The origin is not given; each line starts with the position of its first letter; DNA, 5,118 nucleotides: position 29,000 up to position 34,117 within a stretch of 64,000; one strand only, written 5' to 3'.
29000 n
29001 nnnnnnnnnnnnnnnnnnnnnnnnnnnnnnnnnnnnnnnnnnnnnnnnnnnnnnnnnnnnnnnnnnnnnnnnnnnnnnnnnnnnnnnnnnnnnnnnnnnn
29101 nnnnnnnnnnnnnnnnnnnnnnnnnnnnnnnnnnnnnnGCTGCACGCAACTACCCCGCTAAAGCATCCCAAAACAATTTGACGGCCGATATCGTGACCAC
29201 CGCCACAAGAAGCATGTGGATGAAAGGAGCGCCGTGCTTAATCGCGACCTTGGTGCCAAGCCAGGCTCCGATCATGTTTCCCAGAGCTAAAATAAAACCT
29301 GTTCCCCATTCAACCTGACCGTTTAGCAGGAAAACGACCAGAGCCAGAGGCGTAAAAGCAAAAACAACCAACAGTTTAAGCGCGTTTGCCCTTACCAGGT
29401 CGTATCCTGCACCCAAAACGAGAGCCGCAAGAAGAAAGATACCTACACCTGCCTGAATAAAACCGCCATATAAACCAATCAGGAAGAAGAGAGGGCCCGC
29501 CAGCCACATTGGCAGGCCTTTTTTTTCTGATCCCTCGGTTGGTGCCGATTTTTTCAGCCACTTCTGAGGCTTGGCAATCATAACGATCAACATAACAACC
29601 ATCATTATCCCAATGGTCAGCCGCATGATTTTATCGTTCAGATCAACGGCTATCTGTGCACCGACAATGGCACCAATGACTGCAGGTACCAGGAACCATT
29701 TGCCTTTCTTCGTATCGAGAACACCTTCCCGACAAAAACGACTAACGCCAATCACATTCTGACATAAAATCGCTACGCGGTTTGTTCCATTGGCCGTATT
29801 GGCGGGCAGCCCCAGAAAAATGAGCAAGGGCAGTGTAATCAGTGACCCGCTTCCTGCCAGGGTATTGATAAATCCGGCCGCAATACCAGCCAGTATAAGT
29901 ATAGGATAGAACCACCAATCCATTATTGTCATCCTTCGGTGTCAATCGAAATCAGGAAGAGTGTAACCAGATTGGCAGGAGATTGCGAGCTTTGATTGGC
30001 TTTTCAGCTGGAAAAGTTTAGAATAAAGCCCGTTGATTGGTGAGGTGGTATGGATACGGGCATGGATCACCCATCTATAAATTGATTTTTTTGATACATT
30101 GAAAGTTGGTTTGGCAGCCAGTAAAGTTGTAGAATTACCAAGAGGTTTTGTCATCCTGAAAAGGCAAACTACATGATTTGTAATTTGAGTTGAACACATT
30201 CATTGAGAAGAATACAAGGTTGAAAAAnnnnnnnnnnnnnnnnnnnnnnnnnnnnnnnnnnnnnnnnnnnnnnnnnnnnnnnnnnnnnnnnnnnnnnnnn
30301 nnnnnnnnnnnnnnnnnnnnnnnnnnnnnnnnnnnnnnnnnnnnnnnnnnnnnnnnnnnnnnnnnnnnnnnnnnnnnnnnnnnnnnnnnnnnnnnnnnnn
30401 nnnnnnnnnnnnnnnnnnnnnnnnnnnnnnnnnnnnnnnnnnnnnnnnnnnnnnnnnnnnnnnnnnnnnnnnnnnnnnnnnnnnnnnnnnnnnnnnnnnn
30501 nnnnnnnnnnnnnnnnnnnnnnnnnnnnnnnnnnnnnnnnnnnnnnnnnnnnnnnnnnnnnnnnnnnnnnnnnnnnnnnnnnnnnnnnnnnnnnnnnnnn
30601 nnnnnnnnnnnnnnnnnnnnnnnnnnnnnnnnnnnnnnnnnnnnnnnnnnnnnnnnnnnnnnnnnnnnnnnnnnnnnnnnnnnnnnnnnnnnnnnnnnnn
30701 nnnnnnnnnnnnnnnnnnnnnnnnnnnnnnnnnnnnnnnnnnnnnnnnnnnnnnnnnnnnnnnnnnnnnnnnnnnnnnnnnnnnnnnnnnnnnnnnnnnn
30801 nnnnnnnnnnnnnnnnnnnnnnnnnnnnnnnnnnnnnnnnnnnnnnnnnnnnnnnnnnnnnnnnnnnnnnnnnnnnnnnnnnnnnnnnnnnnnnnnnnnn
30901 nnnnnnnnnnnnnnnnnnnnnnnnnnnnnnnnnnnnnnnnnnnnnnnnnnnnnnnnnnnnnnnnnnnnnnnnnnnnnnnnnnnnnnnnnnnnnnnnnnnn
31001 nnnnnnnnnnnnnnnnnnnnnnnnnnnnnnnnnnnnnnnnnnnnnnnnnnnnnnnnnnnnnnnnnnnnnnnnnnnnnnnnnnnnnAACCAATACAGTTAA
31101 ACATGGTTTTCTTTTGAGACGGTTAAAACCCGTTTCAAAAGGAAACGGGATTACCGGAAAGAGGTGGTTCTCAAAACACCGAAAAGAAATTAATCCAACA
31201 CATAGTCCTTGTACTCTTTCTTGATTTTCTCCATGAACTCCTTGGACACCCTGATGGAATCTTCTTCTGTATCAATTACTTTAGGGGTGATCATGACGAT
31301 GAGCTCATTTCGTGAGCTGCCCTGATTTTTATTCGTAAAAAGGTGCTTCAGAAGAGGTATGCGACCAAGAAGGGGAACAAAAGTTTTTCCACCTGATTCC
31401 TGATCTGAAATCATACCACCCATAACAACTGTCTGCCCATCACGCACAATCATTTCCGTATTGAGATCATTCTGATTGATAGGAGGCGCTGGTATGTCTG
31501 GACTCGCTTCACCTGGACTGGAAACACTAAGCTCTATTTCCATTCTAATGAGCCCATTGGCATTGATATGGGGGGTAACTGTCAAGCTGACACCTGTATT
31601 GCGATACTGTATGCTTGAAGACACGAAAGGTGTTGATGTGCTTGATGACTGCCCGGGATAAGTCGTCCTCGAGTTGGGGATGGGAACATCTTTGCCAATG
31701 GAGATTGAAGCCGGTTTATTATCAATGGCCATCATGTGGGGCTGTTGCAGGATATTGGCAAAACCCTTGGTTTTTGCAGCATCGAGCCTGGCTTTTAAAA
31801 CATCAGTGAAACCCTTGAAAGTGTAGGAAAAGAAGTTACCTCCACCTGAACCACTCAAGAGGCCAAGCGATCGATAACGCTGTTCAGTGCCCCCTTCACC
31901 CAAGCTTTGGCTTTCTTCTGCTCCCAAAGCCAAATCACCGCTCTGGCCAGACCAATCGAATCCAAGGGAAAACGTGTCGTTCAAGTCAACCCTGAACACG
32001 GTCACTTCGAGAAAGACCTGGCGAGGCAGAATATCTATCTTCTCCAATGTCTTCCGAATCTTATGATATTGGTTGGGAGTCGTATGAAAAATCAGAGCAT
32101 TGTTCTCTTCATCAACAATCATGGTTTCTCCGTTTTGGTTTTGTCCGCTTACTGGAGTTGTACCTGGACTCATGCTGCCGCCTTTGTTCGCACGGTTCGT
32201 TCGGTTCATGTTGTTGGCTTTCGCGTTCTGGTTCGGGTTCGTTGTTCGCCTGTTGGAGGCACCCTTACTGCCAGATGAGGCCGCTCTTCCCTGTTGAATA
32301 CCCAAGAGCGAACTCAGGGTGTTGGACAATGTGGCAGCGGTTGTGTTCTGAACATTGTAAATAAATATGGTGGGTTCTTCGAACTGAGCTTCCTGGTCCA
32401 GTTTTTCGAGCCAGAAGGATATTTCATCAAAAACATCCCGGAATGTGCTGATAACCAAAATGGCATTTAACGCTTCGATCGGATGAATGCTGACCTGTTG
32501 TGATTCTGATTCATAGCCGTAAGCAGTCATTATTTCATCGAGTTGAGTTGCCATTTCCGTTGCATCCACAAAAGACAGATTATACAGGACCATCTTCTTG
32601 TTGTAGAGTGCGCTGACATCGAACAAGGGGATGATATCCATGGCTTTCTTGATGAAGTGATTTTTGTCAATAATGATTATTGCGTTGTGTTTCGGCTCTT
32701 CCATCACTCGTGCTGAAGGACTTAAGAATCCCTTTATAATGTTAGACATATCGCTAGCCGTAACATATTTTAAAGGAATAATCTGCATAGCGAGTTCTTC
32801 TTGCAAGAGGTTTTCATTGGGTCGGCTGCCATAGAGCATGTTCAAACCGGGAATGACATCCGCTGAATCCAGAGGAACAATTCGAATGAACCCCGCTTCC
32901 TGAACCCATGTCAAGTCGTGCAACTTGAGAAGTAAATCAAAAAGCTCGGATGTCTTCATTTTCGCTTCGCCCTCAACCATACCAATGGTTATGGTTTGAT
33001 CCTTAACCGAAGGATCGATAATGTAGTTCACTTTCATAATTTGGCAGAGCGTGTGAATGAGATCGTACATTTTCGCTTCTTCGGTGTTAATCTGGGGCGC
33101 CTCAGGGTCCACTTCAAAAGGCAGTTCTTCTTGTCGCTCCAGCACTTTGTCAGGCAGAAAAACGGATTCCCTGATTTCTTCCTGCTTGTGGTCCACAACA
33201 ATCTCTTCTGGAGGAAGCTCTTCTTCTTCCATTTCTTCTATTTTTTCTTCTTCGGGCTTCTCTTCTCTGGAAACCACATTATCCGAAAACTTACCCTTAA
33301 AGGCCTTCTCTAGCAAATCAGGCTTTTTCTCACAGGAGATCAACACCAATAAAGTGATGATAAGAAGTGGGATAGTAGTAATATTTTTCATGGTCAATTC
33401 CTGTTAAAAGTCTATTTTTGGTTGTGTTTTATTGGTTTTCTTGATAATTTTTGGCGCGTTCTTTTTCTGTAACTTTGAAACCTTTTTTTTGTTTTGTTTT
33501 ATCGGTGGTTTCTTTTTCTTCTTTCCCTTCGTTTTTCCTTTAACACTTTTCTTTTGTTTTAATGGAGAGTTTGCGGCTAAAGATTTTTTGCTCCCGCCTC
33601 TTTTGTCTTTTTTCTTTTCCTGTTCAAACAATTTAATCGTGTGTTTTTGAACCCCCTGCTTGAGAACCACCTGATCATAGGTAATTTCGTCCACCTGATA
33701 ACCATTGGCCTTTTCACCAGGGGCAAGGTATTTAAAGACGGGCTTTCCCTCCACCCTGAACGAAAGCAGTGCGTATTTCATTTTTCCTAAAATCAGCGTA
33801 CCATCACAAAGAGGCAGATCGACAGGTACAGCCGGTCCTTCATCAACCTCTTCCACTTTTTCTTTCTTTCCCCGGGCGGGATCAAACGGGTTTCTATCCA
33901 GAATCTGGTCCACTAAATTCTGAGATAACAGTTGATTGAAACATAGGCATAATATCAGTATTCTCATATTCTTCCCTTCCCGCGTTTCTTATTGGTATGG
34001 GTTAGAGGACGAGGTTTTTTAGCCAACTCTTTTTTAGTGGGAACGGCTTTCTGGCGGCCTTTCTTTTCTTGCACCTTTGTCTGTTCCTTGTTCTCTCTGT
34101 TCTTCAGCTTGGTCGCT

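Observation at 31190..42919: Complete T2SS operon whose periplasmic parts carry extreme Lys-rich or acidic low-complexity extensions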

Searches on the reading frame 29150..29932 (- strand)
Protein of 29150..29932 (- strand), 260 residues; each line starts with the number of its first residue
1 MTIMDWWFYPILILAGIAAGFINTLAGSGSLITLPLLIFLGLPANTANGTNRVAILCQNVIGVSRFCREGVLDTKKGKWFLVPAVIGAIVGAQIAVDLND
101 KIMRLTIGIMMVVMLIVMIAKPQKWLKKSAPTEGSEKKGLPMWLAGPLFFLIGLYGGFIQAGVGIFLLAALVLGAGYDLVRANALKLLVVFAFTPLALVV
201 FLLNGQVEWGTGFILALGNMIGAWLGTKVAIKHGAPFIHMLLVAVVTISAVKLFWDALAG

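Call 4: search_protein_families(library=pfam, proteins=[window:29150-29932:-], max_evalue=0.1)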
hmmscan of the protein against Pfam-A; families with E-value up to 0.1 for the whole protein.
window:29150-29932:- (260 aa): 2 families
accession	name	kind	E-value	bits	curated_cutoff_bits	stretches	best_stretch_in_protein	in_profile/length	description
PF01925.25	TauE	-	2.6e-47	161.9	32.6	1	12-253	1-237/237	Sulfite exporter TauE/SafE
PF19845.4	DUF6320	-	0.015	15.6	29.9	1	187-260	20-90/186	Family of unknown function (DUF6320)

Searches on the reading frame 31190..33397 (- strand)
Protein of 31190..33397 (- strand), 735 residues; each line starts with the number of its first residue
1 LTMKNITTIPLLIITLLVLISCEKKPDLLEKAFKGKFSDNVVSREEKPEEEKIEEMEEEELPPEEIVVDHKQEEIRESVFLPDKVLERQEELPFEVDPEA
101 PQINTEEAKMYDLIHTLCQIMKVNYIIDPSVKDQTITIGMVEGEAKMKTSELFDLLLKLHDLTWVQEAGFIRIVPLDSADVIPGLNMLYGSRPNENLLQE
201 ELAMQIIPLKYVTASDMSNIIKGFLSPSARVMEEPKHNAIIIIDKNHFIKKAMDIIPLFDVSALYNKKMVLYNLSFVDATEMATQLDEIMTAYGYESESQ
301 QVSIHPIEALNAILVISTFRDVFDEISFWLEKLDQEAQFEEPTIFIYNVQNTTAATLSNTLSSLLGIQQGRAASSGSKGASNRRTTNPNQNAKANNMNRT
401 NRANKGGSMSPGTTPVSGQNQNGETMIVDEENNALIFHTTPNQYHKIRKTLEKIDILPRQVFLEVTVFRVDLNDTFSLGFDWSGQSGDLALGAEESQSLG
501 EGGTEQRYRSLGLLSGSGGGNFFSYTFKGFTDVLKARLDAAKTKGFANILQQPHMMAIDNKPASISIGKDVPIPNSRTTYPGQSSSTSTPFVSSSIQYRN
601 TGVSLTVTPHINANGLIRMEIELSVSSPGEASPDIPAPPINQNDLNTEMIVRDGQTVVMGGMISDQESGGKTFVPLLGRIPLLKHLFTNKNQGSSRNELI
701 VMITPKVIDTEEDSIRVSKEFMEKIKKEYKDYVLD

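Call 4: search_protein_families(library=pfam, proteins=[window:31190-33397:-], max_evalue=0.1)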
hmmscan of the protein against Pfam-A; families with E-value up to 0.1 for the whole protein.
window:31190-33397:- (735 aa): 3 families
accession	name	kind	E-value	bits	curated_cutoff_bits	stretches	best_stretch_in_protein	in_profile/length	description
PF00263.26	Secretin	-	1.6e-45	155.1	27.5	1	541-709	2-169/169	Bacterial type II and III secretion system protein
PF03958.22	Secretin_N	-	3.4e-23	82.1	28.2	3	204-261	1-65/69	Bacterial type II/III secretion system short domain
PF21305.2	type_II_gspD_N0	-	2.2e-05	24.7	27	1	104-173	2-71/71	GspD-like, N0 domain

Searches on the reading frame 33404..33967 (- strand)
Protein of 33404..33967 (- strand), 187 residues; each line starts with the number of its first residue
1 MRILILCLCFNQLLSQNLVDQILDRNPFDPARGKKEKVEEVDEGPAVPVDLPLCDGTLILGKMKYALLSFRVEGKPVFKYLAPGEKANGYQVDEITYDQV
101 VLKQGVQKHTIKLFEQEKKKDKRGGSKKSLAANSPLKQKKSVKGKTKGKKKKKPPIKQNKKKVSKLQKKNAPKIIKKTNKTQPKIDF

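Call 3: search_protein_families(library=pfam, proteins=[window:33404-33967:-], max_evalue=0.1)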
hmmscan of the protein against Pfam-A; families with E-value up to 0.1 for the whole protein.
window:33404-33967:- (187 aa): 1 family
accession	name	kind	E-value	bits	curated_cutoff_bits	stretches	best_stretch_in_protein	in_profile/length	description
PF23893.1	Y4YQ_C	-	0.065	13.5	27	0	87-110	29-52/53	Uncharacterised protein Y4YQ C-terminal domain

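Call 34: search_protein_representatives(protein=window:33404-33967:-)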
Query: 187 residues. Proteins with E-value up to 0.001 (for the whole library): 54; up to 1e-10: 24; up to 1e-30: 2. The best 54 are listed.
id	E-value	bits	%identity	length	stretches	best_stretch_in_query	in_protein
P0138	1.2e-109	380.5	96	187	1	1-187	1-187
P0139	6.2e-39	150.2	45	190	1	1-181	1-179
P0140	2.6e-22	96.0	40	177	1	9-180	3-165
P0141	3.3e-21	92.4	41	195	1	2-185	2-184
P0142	3.9e-20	88.9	40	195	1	4-136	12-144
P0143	4.0e-20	88.9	38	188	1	1-166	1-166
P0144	4.6e-20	88.7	38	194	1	3-141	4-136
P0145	6.0e-19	85.1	39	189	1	2-152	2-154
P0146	3.1e-18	82.7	41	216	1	2-131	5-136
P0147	4.1e-18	82.3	31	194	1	2-174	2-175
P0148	9.0e-18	81.2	38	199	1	6-170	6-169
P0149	3.7e-17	79.2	40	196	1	3-173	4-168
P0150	2.9e-16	76.3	40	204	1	5-137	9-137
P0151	1.0e-15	74.5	36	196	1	3-183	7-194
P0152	7.2e-15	71.8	35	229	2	3-79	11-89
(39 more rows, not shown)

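Call 50: search_solved_structures(query=A2, max_evalue=10, show_alignments=3)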
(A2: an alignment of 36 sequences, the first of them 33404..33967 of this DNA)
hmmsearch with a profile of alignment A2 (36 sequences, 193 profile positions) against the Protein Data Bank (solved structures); distinct sequences matched with E-value up to 10: 3.
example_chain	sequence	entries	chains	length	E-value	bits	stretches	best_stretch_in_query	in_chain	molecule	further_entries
2lnv_A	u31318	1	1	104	0.068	16.1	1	83-123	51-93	General secretion pathway protein C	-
2kpp_A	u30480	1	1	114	0.97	12.4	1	63-128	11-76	Lin0431 protein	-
3ld7_A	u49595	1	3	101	1.1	12.2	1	63-128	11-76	Lin0431 protein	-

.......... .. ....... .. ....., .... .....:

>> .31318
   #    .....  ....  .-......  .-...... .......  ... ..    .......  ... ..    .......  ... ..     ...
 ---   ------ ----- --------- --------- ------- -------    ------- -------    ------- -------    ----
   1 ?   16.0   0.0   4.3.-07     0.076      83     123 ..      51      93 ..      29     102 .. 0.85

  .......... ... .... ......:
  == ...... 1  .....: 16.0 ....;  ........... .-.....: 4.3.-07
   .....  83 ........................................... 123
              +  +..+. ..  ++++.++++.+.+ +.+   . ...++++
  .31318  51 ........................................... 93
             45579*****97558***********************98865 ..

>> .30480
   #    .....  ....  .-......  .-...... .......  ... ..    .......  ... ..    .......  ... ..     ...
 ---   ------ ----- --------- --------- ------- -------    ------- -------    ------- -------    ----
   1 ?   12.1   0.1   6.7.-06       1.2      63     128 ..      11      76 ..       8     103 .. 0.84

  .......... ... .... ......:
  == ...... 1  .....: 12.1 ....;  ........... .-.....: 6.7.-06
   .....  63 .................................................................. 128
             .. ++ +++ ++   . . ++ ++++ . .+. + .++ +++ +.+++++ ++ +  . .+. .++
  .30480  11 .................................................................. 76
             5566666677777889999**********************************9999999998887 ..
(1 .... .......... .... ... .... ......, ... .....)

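Call 63: search_protein_families(library=pfam, alignment_id=A2, max_evalue=0.1)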
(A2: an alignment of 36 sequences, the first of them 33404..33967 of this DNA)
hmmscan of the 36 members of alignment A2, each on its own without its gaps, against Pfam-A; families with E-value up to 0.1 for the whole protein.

A. member 1, window:33404-33967:- (187 aa): 1 family
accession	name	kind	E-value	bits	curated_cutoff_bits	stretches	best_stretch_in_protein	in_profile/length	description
PF23893.1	Y4YQ_C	-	0.065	13.5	27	0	87-110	29-52/53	Uncharacterised protein Y4YQ C-terminal domain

B. families by the number of members that match (of 36 scanned): 5 families
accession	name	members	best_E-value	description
PF11356.14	T2SSC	5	2.8e-07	Type II secretion system protein C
PF23893.1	Y4YQ_C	4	0.023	Uncharacterised protein Y4YQ C-terminal domain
PF16537.11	T2SSB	3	0.018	Type II secretion system protein B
PF03929.21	PepSY_TM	1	0.013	PepSY-associated TM region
PF00552.27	IN_DBD_C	1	0.065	Integrase DNA binding domain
